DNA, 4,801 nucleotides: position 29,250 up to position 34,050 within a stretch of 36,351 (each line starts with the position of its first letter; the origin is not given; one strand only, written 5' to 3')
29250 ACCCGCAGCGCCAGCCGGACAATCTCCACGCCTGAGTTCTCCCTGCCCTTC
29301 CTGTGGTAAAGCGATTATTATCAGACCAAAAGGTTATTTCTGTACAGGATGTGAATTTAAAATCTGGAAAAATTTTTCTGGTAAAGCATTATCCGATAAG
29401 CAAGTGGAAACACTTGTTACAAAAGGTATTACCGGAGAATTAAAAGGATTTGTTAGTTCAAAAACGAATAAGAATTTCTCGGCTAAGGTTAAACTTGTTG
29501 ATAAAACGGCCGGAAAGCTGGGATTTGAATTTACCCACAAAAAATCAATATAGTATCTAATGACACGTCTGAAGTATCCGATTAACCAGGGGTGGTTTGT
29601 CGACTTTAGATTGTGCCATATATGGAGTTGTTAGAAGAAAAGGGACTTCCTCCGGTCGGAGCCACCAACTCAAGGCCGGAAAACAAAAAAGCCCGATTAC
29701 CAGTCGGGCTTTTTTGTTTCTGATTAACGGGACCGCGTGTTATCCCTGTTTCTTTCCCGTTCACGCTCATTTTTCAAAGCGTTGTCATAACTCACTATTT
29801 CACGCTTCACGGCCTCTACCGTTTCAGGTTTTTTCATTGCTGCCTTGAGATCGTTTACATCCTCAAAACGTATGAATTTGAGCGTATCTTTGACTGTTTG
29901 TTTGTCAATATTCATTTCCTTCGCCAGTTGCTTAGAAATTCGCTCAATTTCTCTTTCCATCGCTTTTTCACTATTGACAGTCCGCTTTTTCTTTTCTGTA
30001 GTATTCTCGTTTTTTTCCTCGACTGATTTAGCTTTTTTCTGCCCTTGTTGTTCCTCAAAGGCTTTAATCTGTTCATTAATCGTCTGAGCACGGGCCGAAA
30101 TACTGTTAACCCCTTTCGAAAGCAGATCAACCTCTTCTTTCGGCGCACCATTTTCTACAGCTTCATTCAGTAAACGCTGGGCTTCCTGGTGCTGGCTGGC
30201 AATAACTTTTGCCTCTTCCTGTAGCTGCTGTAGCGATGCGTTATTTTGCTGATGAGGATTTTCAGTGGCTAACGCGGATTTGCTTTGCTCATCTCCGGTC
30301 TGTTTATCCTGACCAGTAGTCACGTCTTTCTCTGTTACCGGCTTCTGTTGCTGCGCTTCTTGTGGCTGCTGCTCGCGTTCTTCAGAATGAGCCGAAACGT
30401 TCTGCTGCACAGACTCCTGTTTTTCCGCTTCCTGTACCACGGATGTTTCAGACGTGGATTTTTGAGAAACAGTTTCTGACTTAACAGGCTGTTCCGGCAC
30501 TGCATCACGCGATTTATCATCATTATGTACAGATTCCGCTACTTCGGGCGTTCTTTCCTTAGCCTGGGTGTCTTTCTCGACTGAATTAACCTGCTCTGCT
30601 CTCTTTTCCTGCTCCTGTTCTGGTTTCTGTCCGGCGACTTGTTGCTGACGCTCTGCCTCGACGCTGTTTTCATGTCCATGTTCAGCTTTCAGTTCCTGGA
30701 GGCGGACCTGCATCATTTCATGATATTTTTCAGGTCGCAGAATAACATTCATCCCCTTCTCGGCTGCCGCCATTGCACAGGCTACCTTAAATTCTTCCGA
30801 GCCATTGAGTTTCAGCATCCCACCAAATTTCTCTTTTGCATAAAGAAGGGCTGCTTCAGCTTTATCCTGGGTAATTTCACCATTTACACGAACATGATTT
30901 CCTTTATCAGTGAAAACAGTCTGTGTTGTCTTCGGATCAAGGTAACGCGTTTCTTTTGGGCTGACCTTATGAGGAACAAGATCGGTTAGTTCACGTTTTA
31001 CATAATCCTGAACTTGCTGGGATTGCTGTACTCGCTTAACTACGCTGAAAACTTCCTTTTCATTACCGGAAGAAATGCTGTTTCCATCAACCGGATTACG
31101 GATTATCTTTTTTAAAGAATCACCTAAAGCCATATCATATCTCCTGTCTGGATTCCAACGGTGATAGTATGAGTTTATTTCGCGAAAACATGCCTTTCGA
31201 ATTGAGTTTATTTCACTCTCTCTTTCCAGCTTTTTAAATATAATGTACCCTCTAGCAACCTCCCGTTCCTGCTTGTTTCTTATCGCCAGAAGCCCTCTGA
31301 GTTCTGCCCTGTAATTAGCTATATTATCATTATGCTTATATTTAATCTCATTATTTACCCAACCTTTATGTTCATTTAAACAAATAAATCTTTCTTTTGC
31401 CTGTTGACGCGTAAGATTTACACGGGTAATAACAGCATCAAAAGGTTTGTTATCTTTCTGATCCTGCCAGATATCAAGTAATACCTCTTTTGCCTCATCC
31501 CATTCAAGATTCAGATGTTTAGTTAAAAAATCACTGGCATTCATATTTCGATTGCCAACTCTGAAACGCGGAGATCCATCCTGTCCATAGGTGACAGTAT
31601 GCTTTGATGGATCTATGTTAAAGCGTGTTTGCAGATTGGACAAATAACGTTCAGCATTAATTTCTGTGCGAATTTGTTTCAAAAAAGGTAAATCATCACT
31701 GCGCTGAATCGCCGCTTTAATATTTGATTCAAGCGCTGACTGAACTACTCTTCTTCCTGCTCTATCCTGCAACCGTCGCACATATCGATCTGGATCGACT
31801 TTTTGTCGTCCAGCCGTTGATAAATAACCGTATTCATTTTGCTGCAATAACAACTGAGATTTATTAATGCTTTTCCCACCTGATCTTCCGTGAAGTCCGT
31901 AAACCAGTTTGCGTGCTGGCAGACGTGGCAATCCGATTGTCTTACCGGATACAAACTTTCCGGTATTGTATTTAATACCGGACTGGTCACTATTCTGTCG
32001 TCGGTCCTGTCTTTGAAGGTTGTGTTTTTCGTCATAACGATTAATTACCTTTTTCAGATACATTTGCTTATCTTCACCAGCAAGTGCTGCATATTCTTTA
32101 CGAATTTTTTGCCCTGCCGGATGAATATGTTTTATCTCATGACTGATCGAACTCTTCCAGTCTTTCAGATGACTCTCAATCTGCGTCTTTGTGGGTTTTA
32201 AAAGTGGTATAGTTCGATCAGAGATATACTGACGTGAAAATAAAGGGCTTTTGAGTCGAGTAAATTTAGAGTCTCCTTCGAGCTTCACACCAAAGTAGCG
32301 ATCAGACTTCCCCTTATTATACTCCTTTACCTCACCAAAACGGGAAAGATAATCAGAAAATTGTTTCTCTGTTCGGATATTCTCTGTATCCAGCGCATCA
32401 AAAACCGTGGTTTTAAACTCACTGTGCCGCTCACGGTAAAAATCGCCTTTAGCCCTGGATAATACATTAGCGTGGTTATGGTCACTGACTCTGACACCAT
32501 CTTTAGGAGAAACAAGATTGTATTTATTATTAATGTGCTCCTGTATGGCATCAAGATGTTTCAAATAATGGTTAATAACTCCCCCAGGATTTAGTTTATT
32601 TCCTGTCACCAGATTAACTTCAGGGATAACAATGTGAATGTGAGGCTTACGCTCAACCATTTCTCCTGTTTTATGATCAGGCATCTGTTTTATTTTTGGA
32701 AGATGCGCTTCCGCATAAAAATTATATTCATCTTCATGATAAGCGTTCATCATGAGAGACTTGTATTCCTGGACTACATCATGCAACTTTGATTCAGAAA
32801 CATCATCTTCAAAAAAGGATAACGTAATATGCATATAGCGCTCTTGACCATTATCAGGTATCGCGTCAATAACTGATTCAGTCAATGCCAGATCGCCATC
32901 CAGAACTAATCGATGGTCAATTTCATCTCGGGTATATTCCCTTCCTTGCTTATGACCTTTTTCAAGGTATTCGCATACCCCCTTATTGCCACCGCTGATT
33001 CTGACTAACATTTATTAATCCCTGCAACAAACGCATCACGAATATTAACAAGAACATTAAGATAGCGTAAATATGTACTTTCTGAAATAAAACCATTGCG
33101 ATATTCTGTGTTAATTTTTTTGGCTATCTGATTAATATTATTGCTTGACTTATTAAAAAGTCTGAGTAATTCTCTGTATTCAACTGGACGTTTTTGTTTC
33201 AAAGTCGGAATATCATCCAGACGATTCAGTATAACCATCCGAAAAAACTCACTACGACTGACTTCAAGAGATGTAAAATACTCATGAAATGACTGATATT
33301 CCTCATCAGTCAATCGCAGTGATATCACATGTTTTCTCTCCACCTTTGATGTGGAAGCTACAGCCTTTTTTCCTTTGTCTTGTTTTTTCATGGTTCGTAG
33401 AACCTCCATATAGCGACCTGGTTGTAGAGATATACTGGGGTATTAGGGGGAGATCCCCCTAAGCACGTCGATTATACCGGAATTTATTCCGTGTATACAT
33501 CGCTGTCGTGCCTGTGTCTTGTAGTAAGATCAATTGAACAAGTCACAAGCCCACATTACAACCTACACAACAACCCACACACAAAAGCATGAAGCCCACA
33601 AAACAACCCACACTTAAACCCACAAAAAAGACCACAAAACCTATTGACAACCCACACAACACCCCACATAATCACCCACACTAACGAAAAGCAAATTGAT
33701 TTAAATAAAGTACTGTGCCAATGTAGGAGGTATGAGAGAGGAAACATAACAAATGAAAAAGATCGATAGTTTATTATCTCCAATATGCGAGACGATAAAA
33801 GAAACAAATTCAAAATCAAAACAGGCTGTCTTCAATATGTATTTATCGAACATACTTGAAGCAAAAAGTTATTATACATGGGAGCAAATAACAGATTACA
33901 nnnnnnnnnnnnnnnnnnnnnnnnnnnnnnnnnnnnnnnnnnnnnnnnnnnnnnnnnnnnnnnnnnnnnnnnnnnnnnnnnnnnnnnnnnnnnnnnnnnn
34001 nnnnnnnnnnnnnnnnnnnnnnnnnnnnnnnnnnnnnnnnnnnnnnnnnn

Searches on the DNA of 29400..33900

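Call 63: search_rna_families(source=window, start=29400, end=33900, threshold=gathering)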
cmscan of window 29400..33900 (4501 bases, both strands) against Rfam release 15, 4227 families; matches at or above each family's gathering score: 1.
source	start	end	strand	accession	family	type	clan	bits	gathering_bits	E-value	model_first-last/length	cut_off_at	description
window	29631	29716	+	RF02891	AgrB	Gene; antisense;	-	61.9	40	3.3e-09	1-84/84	no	ArsR-gov region gene B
